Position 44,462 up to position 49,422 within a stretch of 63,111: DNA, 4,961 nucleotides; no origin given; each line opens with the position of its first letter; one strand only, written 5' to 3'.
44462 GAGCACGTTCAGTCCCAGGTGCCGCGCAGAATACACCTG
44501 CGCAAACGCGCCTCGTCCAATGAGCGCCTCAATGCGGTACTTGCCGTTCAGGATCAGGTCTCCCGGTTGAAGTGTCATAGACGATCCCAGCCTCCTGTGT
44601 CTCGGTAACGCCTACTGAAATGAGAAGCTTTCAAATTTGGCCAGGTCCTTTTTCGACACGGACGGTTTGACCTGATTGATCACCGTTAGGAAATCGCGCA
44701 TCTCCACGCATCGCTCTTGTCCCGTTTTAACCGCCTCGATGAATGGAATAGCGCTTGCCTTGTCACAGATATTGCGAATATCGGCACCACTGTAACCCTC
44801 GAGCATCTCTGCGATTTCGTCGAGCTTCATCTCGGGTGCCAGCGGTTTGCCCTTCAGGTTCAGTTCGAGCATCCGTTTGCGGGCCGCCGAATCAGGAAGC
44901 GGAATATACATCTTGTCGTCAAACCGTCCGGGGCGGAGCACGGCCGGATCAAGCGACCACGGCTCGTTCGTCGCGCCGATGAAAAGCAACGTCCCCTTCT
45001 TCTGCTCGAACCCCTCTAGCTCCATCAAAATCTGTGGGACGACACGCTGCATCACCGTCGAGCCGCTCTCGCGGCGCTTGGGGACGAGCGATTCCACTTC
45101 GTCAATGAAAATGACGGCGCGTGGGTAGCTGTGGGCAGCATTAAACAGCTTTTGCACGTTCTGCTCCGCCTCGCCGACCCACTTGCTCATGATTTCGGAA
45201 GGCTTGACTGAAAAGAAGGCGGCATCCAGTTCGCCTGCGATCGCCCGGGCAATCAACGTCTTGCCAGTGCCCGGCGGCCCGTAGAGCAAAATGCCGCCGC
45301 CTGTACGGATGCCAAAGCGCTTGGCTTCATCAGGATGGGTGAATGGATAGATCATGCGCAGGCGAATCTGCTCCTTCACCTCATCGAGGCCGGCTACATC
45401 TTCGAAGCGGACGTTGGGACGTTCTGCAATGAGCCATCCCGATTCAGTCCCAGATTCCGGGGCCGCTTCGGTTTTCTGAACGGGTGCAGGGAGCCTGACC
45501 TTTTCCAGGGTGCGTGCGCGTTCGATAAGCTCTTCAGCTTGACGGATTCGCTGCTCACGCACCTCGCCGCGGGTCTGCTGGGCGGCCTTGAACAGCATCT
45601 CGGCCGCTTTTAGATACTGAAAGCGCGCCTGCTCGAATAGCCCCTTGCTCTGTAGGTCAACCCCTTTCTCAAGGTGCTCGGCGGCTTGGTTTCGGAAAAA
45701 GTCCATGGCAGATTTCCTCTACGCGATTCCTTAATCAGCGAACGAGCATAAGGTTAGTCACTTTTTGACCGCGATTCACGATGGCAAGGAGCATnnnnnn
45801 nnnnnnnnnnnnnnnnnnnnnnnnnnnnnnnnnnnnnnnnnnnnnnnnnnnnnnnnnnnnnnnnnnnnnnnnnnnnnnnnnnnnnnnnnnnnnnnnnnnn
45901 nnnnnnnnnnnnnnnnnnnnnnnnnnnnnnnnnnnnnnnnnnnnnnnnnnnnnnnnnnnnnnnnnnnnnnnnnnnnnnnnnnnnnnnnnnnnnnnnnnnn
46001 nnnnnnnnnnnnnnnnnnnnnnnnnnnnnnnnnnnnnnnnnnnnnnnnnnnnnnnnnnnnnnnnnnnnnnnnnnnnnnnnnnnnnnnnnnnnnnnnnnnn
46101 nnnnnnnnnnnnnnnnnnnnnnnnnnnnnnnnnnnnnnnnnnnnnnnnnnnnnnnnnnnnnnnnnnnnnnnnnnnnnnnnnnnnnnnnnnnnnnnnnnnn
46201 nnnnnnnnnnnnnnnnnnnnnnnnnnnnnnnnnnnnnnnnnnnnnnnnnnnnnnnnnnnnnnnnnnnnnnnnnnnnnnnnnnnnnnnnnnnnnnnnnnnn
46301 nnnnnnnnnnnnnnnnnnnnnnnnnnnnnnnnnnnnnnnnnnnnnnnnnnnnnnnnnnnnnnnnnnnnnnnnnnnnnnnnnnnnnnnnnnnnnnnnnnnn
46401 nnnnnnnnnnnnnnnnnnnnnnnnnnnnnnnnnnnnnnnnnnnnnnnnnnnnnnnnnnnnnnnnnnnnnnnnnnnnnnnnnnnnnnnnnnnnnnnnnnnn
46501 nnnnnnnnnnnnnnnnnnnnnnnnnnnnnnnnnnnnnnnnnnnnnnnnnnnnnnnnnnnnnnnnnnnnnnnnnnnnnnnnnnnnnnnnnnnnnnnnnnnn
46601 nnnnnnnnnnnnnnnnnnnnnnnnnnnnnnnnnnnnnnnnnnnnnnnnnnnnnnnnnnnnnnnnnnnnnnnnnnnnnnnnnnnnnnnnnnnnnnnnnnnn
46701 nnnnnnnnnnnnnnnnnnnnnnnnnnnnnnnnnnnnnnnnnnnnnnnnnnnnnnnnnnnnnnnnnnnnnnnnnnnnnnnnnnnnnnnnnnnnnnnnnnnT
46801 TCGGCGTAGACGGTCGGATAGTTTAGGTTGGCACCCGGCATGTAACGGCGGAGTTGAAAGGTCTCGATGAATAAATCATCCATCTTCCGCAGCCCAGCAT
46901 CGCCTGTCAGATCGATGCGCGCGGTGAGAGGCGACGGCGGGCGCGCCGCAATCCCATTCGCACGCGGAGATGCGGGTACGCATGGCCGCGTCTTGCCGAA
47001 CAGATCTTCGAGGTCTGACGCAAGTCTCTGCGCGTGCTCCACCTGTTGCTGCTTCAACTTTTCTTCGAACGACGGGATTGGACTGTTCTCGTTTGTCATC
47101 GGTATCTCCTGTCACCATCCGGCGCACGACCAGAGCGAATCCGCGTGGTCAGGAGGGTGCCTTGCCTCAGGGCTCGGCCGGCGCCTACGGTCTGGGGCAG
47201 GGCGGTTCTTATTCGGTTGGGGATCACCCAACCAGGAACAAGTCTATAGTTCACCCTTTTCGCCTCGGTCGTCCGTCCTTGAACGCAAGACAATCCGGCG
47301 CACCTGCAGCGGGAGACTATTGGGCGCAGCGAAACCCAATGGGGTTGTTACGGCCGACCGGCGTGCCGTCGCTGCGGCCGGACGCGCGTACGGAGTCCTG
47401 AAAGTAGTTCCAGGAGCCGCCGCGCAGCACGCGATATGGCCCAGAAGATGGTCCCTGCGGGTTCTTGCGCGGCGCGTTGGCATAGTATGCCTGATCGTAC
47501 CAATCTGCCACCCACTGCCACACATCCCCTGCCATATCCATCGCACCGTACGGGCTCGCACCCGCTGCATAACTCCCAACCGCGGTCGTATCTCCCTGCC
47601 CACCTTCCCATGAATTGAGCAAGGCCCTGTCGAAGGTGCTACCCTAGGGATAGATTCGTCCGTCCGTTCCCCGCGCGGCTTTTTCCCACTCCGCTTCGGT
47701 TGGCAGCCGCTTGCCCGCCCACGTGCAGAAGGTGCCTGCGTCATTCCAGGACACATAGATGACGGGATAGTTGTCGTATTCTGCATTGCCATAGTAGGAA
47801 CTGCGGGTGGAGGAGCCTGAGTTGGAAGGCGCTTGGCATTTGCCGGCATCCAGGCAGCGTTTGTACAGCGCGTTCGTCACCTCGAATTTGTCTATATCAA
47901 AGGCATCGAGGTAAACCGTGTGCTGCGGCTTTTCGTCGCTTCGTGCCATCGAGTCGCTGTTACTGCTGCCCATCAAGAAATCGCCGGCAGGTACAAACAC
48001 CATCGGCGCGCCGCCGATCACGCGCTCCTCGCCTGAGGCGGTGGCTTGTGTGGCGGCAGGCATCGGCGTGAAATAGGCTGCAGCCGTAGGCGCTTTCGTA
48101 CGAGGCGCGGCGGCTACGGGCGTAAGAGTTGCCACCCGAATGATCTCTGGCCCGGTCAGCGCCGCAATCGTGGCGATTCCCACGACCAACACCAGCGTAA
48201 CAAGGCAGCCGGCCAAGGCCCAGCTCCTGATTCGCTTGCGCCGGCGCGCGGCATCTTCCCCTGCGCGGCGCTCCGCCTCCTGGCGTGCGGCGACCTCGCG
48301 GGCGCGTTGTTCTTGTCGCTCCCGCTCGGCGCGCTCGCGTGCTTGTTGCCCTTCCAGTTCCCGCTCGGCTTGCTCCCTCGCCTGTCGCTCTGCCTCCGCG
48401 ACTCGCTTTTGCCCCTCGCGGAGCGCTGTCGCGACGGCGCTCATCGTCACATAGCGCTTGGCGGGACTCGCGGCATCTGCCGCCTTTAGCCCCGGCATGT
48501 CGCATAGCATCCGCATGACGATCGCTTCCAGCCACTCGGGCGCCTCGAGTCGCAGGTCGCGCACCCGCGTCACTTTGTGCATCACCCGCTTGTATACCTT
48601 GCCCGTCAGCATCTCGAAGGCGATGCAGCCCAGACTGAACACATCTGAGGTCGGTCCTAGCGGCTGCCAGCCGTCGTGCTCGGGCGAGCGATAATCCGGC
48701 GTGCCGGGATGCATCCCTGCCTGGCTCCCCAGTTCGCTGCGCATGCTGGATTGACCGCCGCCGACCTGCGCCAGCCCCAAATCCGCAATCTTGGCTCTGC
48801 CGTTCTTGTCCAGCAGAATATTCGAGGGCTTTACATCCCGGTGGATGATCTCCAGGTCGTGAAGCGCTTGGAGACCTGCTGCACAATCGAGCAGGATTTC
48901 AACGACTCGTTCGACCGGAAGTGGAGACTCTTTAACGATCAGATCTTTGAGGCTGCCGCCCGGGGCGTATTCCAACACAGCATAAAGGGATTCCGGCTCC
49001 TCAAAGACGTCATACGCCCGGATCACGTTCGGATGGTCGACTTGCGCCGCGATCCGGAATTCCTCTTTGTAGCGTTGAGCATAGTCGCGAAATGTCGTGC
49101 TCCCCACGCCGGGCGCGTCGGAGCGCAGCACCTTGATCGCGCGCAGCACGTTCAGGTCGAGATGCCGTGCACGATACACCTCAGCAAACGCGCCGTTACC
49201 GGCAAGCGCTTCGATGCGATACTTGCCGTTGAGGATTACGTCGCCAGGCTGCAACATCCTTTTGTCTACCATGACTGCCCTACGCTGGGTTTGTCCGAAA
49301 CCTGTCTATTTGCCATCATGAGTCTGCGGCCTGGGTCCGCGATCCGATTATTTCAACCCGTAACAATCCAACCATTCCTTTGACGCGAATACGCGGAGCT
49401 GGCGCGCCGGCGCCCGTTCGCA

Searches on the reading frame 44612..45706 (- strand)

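Call 9: search_protein_families(library=pfam, proteins=[window:44612-45706:-], max_evalue=0.001)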
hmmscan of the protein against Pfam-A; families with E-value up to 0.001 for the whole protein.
window:44612-45706:- (364 aa): 8 families
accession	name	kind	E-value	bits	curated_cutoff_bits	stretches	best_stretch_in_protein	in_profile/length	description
PF00004.35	AAA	-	1.2e-41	142.6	21.2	1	139-270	1-131/131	ATPase family associated with various cellular activities (AAA)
PF17862.7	AAA_lid_3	-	3.1e-09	36.6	27.2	1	295-339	4-43/45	AAA+ lid domain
PF09336.16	Vps4_C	-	5.2e-08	33.2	21.3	1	331-361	26-56/61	Vps4 C terminal oligomerisation domain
PF13401.12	AAA_22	-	1.9e-06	28.6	27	0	135-168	4-40/130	AAA domain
PF05496.18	RuvB_N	-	7.8e-06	26.2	27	1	134-214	31-103/159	Holliday junction DNA helicase RuvB P-loop domain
PF13191.12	AAA_16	-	9.3e-06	26.7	32.6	1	135-172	21-63/167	AAA ATPase domain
PF06068.19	TIP49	-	1.2e-05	25.1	23.8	1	135-190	49-106/347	TIP49 P-loop domain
PF07728.20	AAA_5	-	0.00012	22.5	22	1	139-210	2-81/139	AAA domain (dynein-related subfamily)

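Call 70: search_protein_families(library=ncbifam, proteins=[window:44612-45706:-], max_evalue=0.001)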
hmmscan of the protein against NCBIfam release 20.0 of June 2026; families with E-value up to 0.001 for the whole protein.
window:44612-45706:- (364 aa): 28 families (the best 25 are shown)
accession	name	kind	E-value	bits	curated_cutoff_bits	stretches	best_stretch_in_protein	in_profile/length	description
TIGR01243.1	CDC48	subfamily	1.7e-73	248.2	802.65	1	93-361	444-725/733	CDC48 family AAA ATPase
NF041006.2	cell_div_CdvC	equivalog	3.8e-71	240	650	1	6-361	9-364/370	cell division protein CdvC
NF003069.1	PRK03992.1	subfamily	2.4e-67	227.7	500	1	92-349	121-375/379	proteasome-activating nucleotidase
TIGR01242.2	TIGR01242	subfamily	6.6e-64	216.2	500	1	91-349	103-358/362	proteasome-activating nucleotidase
TIGR01241.2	FtsH_fam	equivalog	2.9e-61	208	600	1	94-354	154-410/598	ATP-dependent zinc metalloprotease FtsH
NF047747.1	PrtsmActNtasePan2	equivalog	2.1e-55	188.6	700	1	93-343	142-389/397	proteasome-activating nucleotidase Pan2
NF047748.1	PrtsmActNtasePan1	equivalog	7.1e-55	186.6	750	1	94-346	140-389/405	proteasome-activating nucleotidase Pan1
TIGR03689.1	pup_AAA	equivalog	1e-45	156.4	504.75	1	90-286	170-380/512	proteasome ATPase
NF008004.0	PRK10733.1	equivalog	6.6e-45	153.2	1008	1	98-341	148-387/644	ATP-dependent zinc metalloprotease FtsH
NF042959.1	IteA_antiphage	equivalog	1.7e-34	119.6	510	1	109-331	99-314/367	anti-phage ATPase IteA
TIGR03922.1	T7SS_EccA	equivalog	6.1e-11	41.6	466.65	1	100-245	274-422/557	type VII secretion AAA-ATPase EccA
NF003229.0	PRK04195.1-5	equivalog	1.8e-08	33.5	280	1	91-218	7-126/413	replication factor C large subunit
TIGR00635.1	ruvB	equivalog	3.1e-07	29.7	299.05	1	101-228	3-114/305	Holliday junction branch migration DNA helicase RuvB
NF009881.0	PRK13341.1-2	equivalog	1.4e-06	26.5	651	1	139-206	55-120/736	AAA family ATPase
NF000868.0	PRK00080.1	equivalog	5.9e-06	25.4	282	1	135-214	50-121/330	Holliday junction branch migration DNA helicase RuvB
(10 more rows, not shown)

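Call 71: search_protein_families(library=padloc, proteins=[window:44612-45706:-], max_evalue=0.001)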
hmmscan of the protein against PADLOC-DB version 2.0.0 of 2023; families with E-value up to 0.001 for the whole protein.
window:44612-45706:- (364 aa): 7 families
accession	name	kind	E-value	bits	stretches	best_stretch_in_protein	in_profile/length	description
PDLC02196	IetA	-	8.3e-37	125.5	1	96-327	83-307/374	-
PDLC02195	IetA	-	1.4e-32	111.5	1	42-326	51-321/395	-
PDLC04232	IetA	-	9.5e-32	108.7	1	48-316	29-291/330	-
PDLC00915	TRIP13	-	4.3e-23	80.2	1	108-328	35-276/302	TRIP13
PDLC04231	IetA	-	1.3e-16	59.2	1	131-281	112-257/262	-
PDLC00914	TRIP13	-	2.6e-09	35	1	139-350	74-296/302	TRIP13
PDLC04140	mad8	-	6.6e-06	23.8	1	132-161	23-52/314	mads_8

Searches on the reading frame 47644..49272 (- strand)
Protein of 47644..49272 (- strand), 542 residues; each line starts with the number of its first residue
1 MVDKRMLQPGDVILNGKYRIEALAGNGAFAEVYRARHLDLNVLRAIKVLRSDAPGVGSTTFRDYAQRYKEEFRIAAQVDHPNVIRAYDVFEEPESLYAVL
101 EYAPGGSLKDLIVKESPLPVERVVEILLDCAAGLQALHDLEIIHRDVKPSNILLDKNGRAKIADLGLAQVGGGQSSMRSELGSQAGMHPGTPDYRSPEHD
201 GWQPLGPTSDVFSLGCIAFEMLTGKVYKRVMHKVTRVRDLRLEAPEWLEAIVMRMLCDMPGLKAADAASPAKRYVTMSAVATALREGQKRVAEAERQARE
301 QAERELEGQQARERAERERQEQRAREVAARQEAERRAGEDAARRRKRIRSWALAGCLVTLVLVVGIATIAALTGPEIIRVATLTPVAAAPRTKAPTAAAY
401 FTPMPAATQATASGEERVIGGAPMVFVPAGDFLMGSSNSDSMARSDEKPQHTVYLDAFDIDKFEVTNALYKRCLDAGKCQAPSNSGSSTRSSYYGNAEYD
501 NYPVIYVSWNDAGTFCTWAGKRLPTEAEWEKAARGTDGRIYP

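Call 9: search_protein_families(library=pfam, proteins=[window:47644-49272:-], max_evalue=0.001)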
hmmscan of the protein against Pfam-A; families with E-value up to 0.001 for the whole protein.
window:47644-49272:- (542 aa): 5 families
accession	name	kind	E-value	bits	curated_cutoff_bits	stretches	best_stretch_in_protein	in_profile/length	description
PF00069.31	Pkinase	-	4.3e-46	157.9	31.7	1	19-229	2-198/263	Protein kinase domain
PF03781.23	FGE-sulfatase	-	2.5e-32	113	23.3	1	424-541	5-131/255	Sulfatase-modifying factor enzyme 1-like domain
PF07714.23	PK_Tyr_Ser-Thr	-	4.5e-28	98.7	23.1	1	24-226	7-203/258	Protein tyrosine and serine/threonine kinase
PF17667.7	Pkinase_fungal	-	0.00031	20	24.1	1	122-172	287-343/387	Fungal protein kinase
PF03109.22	ABC1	-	0.00096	18.8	22.9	0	65-168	117-214/244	ABC1 atypical kinase-like domain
